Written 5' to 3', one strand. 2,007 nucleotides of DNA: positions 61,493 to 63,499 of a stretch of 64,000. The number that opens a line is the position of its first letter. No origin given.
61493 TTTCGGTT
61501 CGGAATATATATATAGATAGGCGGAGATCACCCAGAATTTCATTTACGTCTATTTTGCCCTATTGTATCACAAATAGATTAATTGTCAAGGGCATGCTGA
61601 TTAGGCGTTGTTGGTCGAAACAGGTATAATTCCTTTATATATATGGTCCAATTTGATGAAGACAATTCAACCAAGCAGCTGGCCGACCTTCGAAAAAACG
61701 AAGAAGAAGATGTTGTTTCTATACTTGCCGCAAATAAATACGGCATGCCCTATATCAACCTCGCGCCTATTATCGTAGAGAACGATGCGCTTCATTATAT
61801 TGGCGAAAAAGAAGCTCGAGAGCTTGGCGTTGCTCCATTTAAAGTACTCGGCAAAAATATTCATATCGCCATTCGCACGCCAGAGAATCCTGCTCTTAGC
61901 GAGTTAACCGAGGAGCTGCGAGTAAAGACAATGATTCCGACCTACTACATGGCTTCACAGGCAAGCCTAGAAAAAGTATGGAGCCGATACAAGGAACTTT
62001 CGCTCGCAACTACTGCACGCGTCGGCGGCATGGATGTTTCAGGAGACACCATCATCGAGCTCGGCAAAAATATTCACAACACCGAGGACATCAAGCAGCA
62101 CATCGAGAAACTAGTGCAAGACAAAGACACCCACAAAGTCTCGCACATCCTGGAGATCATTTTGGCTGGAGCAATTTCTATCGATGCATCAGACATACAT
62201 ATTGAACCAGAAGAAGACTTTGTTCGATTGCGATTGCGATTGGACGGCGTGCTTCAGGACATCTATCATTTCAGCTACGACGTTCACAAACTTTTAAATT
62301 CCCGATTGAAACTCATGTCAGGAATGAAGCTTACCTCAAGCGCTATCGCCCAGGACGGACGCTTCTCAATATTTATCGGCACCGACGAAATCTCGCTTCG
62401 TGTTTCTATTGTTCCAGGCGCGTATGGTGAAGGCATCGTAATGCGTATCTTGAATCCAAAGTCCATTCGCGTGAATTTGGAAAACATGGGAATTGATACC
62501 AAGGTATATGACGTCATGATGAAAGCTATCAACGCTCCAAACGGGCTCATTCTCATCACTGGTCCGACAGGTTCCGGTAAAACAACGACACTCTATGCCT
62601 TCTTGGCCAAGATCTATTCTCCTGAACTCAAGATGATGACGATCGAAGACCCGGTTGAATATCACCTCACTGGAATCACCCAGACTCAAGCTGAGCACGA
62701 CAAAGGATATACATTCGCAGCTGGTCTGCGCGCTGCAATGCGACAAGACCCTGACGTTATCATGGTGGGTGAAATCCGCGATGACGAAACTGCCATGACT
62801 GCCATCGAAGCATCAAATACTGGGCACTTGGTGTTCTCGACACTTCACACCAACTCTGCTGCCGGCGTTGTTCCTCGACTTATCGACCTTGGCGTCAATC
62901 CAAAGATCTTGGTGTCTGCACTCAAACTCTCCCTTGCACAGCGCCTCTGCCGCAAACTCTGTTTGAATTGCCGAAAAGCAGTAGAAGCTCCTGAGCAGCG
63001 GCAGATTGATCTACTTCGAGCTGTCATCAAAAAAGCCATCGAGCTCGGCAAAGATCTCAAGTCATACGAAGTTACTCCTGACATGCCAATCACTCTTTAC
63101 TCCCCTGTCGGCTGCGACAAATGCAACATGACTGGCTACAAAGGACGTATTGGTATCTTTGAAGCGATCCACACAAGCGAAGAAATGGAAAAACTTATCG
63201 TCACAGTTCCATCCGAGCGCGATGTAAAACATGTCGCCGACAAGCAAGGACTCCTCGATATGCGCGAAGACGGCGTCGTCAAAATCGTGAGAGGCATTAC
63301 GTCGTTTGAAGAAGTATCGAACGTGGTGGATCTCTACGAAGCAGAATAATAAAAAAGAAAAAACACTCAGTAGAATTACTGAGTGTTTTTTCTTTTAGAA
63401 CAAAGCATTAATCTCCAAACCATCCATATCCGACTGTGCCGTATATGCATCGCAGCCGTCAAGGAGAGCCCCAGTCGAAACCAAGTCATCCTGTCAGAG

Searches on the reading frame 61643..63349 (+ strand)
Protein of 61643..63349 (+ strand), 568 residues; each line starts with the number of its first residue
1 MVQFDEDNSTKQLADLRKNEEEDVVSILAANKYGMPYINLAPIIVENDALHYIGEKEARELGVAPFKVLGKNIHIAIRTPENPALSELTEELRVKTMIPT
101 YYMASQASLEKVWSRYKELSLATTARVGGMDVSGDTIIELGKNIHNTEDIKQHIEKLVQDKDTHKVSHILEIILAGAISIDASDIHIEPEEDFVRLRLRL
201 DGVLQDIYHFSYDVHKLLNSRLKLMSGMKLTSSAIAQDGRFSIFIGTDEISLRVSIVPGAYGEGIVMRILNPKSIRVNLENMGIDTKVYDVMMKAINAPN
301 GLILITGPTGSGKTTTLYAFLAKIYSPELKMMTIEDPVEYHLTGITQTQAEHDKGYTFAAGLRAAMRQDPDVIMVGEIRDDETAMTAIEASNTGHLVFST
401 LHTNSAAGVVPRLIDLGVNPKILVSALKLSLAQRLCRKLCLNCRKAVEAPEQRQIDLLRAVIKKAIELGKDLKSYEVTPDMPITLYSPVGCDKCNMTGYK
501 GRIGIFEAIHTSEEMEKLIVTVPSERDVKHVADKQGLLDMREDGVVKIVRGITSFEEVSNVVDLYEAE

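Call 69: search_protein_families(library=ncbifam, proteins=[window:61643-63349:+], max_evalue=0.00001)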
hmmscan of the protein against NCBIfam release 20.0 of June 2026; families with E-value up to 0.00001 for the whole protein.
window:61643-63349:+ (568 aa): 18 families
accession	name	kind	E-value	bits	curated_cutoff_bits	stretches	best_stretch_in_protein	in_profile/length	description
TIGR02538.1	type_IV_pilB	equivalog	2.3e-138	462.3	675.65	1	10-561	32-561/564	type IV-A pilus assembly ATPase PilB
TIGR02533.1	type_II_gspE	equivalog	5.3e-133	444.2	630.25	1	65-561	16-485/486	type II secretion system ATPase GspE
NF007755.0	PRK10436.1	equivalog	5e-114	381.5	617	1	146-563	65-460/465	type II secretion system protein GspE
NF053534.1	T4PilAsmATPsTfpB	equivalog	2.3e-112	376.3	850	1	20-562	63-582/584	type IV pilus assembly ATPase TfpB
NF041000.1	ATPase_ComGA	equivalog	1.6e-68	230.6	300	1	173-437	3-266/267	competence type IV pilus ATPase ComGA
TIGR01420.1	pilT_fam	subfamily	2.5e-51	174.9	319.1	1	171-433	3-257/343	PilT/PilU family type 4a pilus ATPase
TIGR02525.1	plasmid_TraJ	equivalog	1.3e-29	103.4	368.3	1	265-416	120-272/372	plasmid transfer ATPase TraJ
TIGR02524.1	dot_icm_DotB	equivalog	6.6e-23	81.5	463.3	1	289-414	123-257/358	Dot/Icm type IV secretion system ATPase DotB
NF058587.1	archaellum_moto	equivalog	9.9e-20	70.8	550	1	303-437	278-418/527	archaellum flagellar ATPase motor FlaI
TIGR03819.1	heli_sec_ATPase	hypoth_equivalog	9.3e-19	67.8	373.15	1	216-433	97-317/340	TadA family conjugal transfer-associated ATPase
TIGR02782.1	TrbB_P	equivalog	7.5e-18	64.9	304.55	1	285-414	122-253/303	P-type conjugative transfer ATPase TrbB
TIGR02788.1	VirB11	equivalog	4.9e-15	55.3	249.95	1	281-417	126-266/308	P-type DNA transfer ATPase VirB11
NF010407.0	PRK13833.1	subfamily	3.5e-14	53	499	1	291-416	136-262/323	conjugal transfer protein TrbB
NF010469.0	PRK13894.1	subfamily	2.1e-13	50.3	508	1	287-414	137-265/320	conjugal transfer ATPase TrbB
NF053672.1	bindosome_BasE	exception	3.8e-11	42.4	1000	1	287-416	257-391/512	bindosome assembly system ATPase subunit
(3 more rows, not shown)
